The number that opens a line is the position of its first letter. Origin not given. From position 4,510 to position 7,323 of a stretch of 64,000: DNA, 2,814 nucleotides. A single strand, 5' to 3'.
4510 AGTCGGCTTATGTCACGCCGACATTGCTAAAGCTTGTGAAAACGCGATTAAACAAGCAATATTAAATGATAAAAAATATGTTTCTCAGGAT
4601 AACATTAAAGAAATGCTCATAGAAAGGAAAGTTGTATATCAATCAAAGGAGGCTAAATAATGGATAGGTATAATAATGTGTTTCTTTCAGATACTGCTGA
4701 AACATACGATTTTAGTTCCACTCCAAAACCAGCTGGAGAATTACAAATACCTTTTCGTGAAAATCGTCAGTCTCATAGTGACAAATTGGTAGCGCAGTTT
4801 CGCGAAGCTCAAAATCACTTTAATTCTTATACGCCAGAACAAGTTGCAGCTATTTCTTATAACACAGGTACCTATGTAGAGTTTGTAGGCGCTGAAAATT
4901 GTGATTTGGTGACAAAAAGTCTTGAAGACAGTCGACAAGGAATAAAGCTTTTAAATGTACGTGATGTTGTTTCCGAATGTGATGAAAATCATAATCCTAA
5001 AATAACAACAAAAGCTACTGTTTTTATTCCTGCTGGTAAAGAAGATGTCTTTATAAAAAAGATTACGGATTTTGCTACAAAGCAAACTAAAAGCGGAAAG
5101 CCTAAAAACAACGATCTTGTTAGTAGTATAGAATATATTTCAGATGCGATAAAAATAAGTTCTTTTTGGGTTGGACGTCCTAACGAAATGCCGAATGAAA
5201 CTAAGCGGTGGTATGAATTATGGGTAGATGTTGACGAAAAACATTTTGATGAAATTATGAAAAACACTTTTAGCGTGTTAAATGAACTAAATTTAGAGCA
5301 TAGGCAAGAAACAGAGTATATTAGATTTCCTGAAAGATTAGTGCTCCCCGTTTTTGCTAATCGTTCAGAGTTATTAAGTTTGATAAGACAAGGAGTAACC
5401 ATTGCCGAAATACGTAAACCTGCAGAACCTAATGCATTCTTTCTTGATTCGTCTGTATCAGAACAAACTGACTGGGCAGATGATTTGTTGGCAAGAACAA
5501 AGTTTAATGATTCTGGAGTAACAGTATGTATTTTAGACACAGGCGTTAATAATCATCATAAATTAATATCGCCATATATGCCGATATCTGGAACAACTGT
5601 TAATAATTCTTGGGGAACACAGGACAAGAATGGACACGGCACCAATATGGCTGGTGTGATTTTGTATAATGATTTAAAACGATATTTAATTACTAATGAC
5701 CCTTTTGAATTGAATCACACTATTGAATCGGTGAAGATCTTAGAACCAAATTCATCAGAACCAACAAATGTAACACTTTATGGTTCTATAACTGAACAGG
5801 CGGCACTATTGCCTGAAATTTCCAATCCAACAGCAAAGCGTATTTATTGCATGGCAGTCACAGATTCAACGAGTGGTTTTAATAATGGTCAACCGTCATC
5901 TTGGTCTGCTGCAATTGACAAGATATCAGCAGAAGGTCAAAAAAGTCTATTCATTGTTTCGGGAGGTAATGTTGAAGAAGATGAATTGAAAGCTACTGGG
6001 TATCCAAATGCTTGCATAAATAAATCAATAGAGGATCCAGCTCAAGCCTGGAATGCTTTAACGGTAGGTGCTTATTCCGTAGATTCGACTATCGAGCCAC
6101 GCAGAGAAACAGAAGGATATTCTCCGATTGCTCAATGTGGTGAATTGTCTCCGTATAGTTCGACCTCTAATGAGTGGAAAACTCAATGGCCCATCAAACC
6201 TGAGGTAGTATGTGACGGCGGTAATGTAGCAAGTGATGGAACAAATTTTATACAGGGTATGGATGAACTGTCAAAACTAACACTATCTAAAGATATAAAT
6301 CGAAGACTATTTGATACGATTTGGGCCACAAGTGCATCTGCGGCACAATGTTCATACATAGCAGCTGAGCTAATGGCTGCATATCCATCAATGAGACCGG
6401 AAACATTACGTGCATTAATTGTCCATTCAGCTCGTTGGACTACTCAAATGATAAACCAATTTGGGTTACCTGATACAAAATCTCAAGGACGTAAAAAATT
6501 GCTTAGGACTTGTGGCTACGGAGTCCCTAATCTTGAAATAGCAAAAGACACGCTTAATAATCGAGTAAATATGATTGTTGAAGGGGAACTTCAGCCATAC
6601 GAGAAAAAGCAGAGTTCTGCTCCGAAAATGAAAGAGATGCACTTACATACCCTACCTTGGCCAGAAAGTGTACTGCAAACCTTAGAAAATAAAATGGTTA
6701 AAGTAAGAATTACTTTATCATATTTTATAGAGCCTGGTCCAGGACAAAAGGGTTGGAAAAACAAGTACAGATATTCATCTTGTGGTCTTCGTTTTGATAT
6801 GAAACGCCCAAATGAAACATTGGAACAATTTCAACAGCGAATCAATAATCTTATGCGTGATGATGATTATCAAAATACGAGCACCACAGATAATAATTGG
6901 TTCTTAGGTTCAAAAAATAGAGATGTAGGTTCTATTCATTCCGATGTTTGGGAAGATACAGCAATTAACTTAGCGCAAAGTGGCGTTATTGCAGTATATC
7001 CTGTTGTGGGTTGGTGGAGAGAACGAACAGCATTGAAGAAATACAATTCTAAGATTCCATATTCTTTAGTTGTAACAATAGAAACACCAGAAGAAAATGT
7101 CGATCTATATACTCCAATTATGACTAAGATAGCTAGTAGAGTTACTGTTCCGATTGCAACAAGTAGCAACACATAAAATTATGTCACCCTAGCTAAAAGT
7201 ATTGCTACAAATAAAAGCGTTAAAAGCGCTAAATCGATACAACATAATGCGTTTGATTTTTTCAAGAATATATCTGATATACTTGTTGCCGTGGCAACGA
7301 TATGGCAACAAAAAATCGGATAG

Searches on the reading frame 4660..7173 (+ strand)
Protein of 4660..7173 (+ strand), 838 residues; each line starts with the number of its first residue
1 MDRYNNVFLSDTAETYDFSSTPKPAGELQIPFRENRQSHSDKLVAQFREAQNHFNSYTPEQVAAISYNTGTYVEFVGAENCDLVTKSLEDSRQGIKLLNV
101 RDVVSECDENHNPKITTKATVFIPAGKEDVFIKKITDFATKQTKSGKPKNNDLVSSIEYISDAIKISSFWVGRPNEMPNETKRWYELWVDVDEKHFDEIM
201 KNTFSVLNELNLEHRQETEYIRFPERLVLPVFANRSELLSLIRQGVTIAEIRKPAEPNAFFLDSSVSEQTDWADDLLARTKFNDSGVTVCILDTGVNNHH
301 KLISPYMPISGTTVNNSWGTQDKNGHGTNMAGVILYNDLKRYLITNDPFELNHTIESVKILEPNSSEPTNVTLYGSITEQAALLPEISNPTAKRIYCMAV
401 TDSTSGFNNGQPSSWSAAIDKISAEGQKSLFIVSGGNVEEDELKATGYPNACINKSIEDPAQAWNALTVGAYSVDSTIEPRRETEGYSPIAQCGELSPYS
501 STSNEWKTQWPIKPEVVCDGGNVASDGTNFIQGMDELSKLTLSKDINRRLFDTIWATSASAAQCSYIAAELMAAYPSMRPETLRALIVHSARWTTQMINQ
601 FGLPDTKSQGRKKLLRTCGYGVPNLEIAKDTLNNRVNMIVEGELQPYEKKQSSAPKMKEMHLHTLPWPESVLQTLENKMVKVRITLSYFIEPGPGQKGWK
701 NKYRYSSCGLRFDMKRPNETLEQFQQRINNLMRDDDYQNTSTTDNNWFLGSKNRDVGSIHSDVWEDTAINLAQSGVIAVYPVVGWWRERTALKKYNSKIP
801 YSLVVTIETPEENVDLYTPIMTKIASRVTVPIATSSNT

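Call 67: search_protein_families(library=pfam, proteins=[window:4660-7173:+])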
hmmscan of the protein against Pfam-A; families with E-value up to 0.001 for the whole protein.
window:4660-7173:+ (838 aa): 1 family
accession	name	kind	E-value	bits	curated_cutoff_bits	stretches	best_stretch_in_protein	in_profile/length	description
PF00082.27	Peptidase_S8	-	1e-57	196.1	21.8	1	285-621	2-288/288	Subtilase family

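Call 68: search_protein_families(library=padloc, proteins=[window:4660-7173:+], max_evalue=0.00001)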
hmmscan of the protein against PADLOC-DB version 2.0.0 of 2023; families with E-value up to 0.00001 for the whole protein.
window:4660-7173:+ (838 aa): 6 families
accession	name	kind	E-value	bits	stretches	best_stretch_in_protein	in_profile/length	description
PDLC02198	IetS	-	2.3e-45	152.8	1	286-829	253-784/795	-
PDLC04233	IetS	-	3.9e-33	112.5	2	576-830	636-850/855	-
PDLC02197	IetS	-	2.4e-24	83.6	1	180-600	155-544/749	-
PDLC02201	IetS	-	4.4e-20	69.5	1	189-742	164-652/781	-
PDLC03014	subtilase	-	1.9e-08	32.2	1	280-593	166-377/391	-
PDLC02200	IetS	-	1.3e-07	28.2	1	284-594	267-553/780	-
